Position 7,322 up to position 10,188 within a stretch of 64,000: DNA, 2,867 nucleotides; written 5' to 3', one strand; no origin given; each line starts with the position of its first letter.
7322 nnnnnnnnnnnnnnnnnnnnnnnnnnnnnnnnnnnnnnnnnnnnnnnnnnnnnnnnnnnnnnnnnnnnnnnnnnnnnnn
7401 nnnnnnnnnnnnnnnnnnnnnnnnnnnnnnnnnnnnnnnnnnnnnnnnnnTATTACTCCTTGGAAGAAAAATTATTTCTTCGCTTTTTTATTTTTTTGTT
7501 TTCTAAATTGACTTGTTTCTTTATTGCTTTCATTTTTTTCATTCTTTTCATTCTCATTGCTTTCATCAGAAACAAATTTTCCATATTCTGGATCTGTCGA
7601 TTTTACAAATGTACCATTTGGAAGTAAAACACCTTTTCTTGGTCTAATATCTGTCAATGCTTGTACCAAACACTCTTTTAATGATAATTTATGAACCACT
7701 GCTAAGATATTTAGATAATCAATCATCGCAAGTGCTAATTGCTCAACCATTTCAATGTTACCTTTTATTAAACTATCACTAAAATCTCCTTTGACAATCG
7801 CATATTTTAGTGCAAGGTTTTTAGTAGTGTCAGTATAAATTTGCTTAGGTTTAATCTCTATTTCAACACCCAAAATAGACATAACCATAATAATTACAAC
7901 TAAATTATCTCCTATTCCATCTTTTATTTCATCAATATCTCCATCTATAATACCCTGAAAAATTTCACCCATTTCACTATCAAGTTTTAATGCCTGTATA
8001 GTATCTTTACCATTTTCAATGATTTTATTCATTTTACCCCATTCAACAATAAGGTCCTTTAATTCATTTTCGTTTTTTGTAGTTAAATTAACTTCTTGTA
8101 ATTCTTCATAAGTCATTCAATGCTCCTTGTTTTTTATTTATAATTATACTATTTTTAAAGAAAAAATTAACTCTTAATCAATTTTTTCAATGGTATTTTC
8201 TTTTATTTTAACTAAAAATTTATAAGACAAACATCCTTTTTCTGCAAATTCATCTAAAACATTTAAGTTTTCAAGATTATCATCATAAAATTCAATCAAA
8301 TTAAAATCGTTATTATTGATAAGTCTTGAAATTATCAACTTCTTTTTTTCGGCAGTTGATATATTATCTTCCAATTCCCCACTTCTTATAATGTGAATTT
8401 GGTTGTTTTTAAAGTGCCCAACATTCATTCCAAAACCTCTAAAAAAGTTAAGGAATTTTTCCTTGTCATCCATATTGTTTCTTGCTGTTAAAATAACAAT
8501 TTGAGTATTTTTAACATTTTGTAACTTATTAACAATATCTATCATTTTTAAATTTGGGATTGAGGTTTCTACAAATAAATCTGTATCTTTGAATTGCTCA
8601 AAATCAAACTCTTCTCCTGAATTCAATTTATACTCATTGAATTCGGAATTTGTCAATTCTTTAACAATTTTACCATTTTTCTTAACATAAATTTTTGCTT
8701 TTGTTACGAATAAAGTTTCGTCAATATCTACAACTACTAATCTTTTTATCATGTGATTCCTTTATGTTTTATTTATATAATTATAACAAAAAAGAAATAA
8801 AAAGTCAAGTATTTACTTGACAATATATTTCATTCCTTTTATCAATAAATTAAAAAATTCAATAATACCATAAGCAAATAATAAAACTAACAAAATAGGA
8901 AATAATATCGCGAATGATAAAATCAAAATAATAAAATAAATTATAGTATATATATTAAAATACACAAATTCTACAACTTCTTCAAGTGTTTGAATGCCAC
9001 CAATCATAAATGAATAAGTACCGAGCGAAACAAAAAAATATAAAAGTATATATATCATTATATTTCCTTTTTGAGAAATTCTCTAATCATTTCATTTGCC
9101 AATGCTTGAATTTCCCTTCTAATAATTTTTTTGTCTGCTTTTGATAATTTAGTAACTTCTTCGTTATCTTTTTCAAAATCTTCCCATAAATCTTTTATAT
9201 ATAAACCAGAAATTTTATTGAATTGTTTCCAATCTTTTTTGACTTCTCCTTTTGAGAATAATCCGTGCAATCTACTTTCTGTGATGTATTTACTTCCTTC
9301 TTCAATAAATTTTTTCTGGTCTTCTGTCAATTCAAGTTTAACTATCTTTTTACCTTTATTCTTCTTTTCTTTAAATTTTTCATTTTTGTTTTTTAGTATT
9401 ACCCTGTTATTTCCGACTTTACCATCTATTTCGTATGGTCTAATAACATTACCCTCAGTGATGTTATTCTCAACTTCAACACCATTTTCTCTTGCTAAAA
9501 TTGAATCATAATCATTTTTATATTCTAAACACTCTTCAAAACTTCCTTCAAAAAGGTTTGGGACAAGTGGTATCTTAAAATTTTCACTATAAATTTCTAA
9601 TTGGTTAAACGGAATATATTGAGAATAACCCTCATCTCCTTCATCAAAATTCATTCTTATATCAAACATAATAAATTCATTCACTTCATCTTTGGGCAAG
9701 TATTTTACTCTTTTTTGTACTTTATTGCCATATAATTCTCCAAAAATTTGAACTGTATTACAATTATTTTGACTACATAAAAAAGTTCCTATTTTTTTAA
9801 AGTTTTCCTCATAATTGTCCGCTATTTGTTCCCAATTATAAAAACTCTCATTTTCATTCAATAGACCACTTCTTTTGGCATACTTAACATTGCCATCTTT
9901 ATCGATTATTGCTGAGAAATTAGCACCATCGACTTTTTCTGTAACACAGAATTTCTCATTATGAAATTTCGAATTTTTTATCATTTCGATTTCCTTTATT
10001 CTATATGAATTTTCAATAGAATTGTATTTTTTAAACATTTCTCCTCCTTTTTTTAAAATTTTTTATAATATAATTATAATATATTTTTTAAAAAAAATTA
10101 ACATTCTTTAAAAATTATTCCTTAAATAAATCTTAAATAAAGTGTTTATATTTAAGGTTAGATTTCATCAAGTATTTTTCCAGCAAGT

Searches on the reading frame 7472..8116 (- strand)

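Call 20: search_protein_families(library=pfam, proteins=[window:7472-8116:-], max_evalue=0.001)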
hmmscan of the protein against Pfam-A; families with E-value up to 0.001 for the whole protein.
window:7472-8116:- (214 aa): 0 families

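Call 41: search_protein_families(library=phrogs, proteins=[window:7472-8116:-], max_evalue=0.001)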
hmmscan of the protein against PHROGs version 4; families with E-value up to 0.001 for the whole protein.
window:7472-8116:- (214 aa): 6 families
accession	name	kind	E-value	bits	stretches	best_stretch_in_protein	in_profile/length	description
phrog_1992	-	other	7e-35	122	1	7-203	83-280/293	MazG-like pyrophosphatase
phrog_7855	-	other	2.1e-20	74.6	2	17-87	106-176/291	mazG nucleotide pyrophosphohydrolase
phrog_715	-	other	7.1e-20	72.5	1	14-176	4-119/123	MazG-like pyrophosphatase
phrog_14652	-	DNA, RNA and nucleotide metabolism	1.2e-16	61.9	2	88-175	172-258/261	DNA binding protein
phrog_28554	-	other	1.8e-11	45.2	1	18-96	137-214/236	MazG-like pyrophosphatase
phrog_1994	-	DNA, RNA and nucleotide metabolism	7.8e-09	36.7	0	137-175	130-169/170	DNA binding protein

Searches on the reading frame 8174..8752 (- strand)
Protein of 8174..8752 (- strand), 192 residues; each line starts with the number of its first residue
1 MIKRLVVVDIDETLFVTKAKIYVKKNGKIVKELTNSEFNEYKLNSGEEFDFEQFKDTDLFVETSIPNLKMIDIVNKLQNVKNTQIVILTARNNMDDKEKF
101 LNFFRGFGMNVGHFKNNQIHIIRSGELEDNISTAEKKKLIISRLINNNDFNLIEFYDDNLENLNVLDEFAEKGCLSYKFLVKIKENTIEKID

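Call 20: search_protein_families(library=pfam, proteins=[window:8174-8752:-], max_evalue=0.001)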
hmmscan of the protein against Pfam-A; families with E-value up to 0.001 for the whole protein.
window:8174-8752:- (192 aa): 1 family
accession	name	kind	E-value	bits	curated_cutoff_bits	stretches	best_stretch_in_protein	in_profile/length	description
PF11019.14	DUF2608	-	0.00099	19.1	22.6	1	4-93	19-109/244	Protein of unknown function (DUF2608)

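Call 41: search_protein_families(library=phrogs, proteins=[window:8174-8752:-], max_evalue=0.001)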
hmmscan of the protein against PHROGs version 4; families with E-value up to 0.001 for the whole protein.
window:8174-8752:- (192 aa): 1 family
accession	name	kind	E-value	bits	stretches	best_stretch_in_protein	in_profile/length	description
phrog_415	-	other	1.7e-06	28.9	1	1-166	19-154/218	polynucleotide kinase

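Call 42: search_protein_families(library=pfam, proteins=[window:8174-8752:-], max_evalue=0.1)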
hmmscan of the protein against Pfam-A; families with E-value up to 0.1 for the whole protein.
window:8174-8752:- (192 aa): 4 families
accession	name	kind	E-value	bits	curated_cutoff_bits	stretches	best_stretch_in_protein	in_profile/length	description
PF11019.14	DUF2608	-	0.00099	19.1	22.6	1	4-93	19-109/244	Protein of unknown function (DUF2608)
PF03767.20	Acid_phosphat_B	-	0.0036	17.3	27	0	4-164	78-210/230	HAD superfamily, subfamily IIIB (Acid phosphatase)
PF10307.15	HAD_SAK_1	-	0.02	15.1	25.6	1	67-172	60-163/203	HAD domain family 1 in Swiss Army Knife RNA repair proteins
PF00072.30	Response_reg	-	0.05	14.2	30.2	0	60-102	47-90/111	Response regulator receiver domain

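Call 68: search_protein_families(library=ncbifam, proteins=[window:8174-8752:-], max_evalue=0.01)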
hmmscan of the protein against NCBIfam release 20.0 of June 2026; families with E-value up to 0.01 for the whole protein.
window:8174-8752:- (192 aa): 0 families

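Call 71: search_solved_structures(query=window:8174-8752:-, max_evalue=1)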
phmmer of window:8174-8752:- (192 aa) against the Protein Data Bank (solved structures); distinct sequences matched with E-value up to 1: 3.
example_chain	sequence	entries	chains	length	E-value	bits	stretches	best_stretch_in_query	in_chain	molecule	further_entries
6is3_C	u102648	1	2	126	0.096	16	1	32-103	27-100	Response regulator ArlR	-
6is1_A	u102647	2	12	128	0.1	16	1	32-103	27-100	Response regulator ArlR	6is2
3sb4_A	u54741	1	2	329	0.15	15.4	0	95-167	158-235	Hypothetical leucine rich repeat protein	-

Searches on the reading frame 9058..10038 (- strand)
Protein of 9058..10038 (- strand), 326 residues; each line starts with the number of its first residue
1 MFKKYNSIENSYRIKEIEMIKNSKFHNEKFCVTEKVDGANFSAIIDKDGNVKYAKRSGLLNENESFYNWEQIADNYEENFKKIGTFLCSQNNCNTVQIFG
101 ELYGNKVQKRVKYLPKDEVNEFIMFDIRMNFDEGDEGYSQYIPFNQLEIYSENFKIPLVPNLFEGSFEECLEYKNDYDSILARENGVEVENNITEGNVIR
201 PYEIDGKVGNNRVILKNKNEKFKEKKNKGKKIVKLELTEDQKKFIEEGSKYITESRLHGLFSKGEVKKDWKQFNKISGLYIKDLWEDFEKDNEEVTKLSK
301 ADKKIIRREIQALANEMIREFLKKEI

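Call 19: search_protein_families(library=pfam, proteins=[window:9058-10038:-], max_evalue=0.001)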
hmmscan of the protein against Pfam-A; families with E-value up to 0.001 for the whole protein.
window:9058-10038:- (326 aa): 2 families
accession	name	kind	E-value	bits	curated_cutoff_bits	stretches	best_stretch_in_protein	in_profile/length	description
PF09414.15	RNA_ligase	-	5.5e-22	79.2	27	1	29-216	2-169/171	RNA ligase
PF18043.6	T4_Rnl2_C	-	4.6e-14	52.9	27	1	237-313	3-79/82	T4 RNA ligase 2 C-terminal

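Call 68: search_protein_families(library=ncbifam, proteins=[window:9058-10038:-], max_evalue=0.01)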
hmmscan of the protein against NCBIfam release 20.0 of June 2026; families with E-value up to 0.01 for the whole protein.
window:9058-10038:- (326 aa): 2 families
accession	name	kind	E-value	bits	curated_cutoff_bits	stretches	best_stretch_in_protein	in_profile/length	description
TIGR02307.1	RNA_lig_RNL2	equivalog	5.2e-52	177.4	197.15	1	2-320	1-319/326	RNA ligase, Rnl2 family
TIGR02306.1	RNA_lig_DRB0094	equivalog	1.6e-10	40.4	151.15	1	16-225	147-341/341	RNA ligase (ATP)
